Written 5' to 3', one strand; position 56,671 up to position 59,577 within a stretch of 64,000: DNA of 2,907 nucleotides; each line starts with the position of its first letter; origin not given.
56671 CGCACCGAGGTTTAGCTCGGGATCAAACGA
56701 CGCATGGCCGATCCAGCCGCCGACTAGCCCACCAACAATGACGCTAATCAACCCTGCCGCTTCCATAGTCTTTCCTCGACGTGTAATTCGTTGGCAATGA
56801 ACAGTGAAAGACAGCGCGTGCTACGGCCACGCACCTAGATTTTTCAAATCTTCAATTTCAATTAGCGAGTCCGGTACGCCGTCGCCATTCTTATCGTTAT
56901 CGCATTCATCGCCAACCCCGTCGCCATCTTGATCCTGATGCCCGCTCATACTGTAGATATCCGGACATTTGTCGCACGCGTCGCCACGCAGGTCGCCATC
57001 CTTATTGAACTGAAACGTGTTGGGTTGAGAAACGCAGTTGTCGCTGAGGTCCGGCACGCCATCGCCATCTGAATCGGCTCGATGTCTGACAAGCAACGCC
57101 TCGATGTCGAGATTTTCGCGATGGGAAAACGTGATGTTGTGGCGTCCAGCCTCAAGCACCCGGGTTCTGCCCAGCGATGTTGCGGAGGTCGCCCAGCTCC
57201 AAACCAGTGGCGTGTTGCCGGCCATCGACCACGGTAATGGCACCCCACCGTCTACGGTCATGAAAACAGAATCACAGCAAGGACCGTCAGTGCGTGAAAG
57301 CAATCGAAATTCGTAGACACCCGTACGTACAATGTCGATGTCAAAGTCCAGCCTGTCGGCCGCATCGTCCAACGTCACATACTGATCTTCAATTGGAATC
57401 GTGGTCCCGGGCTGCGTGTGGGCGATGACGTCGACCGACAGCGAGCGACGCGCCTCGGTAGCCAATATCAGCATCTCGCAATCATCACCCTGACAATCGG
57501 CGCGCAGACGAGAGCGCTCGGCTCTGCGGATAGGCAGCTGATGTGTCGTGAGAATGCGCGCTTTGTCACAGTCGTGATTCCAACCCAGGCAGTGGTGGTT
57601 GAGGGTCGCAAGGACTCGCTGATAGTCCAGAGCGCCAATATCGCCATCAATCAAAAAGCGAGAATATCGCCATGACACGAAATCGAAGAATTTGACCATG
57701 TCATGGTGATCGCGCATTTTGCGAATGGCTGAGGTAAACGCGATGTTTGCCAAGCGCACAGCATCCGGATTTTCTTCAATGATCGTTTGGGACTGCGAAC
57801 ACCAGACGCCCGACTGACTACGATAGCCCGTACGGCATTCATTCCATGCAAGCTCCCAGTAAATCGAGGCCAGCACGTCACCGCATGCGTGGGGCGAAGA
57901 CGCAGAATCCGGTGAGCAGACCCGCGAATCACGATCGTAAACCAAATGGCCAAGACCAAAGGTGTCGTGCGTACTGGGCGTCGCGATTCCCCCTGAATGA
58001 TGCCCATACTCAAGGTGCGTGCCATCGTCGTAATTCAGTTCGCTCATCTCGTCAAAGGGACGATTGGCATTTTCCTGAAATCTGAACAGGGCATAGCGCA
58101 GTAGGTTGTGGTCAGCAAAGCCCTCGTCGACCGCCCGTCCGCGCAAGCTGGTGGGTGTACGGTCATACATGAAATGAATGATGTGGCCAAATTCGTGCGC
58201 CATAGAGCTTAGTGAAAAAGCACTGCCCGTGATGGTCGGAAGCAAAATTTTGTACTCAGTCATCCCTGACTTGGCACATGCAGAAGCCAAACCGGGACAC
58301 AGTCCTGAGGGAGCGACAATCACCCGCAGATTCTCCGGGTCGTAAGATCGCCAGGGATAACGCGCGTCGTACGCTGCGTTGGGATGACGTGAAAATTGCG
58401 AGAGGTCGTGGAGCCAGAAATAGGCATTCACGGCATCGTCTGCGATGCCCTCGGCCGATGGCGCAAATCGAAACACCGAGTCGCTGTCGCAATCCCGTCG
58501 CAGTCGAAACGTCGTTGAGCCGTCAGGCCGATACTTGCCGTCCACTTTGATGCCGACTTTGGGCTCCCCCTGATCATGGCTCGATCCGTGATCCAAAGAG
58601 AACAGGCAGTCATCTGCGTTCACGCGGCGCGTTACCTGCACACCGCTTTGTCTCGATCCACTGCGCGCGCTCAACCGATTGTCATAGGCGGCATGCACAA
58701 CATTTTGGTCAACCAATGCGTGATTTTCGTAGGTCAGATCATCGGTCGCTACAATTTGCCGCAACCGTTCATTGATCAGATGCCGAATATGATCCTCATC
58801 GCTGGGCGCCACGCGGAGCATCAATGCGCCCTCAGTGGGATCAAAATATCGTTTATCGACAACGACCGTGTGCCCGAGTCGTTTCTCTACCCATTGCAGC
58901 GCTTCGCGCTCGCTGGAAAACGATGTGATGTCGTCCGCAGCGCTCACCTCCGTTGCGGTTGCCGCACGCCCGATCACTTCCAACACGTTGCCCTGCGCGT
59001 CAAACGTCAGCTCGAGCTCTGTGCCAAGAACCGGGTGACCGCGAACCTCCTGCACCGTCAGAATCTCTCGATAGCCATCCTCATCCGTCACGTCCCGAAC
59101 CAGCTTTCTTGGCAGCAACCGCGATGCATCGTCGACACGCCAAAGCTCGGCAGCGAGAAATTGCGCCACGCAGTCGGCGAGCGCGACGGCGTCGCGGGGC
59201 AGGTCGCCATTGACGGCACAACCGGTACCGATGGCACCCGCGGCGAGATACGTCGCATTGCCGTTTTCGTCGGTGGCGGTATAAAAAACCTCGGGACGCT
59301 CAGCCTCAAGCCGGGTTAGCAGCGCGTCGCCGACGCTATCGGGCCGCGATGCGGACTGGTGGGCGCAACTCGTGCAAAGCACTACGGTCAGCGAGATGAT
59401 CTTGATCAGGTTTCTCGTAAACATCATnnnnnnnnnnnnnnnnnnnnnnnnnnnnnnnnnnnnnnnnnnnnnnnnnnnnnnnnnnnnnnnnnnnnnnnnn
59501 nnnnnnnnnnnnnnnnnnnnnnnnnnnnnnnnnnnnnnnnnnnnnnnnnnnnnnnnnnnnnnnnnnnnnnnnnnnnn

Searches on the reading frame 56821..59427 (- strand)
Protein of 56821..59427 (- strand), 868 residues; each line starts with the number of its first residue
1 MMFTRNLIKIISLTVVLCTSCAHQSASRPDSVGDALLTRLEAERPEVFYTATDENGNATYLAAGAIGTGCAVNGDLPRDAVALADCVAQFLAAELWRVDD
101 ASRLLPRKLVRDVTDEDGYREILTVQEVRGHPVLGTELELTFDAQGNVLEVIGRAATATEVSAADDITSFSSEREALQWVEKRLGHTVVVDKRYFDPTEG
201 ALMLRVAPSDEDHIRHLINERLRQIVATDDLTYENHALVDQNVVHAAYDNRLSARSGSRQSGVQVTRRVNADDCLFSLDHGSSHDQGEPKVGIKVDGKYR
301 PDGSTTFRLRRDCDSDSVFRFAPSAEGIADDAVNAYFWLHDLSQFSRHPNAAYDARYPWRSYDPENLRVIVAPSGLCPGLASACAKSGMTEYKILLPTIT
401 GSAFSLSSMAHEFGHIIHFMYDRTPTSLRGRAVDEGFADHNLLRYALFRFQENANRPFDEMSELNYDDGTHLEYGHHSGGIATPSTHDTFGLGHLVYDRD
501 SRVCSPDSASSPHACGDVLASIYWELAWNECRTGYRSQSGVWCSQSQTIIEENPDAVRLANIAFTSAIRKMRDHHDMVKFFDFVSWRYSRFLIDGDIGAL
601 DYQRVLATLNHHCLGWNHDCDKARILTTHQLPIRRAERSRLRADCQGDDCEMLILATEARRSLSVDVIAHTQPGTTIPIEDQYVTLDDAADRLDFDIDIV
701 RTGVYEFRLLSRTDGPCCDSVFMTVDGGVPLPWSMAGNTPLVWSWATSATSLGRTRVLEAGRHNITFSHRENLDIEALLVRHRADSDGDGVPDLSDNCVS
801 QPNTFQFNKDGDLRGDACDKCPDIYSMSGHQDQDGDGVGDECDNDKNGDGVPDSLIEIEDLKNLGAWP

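Call 45: search_protein_families(library=pfam, proteins=[window:56821-59427:-], max_evalue=0.0001)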
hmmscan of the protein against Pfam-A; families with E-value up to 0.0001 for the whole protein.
window:56821-59427:- (868 aa): 1 family
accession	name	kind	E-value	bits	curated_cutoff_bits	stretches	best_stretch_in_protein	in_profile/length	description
PF02412.23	TSP_3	-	3.2e-06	27.1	25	0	784-806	14-36/36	Thrombospondin type 3 repeat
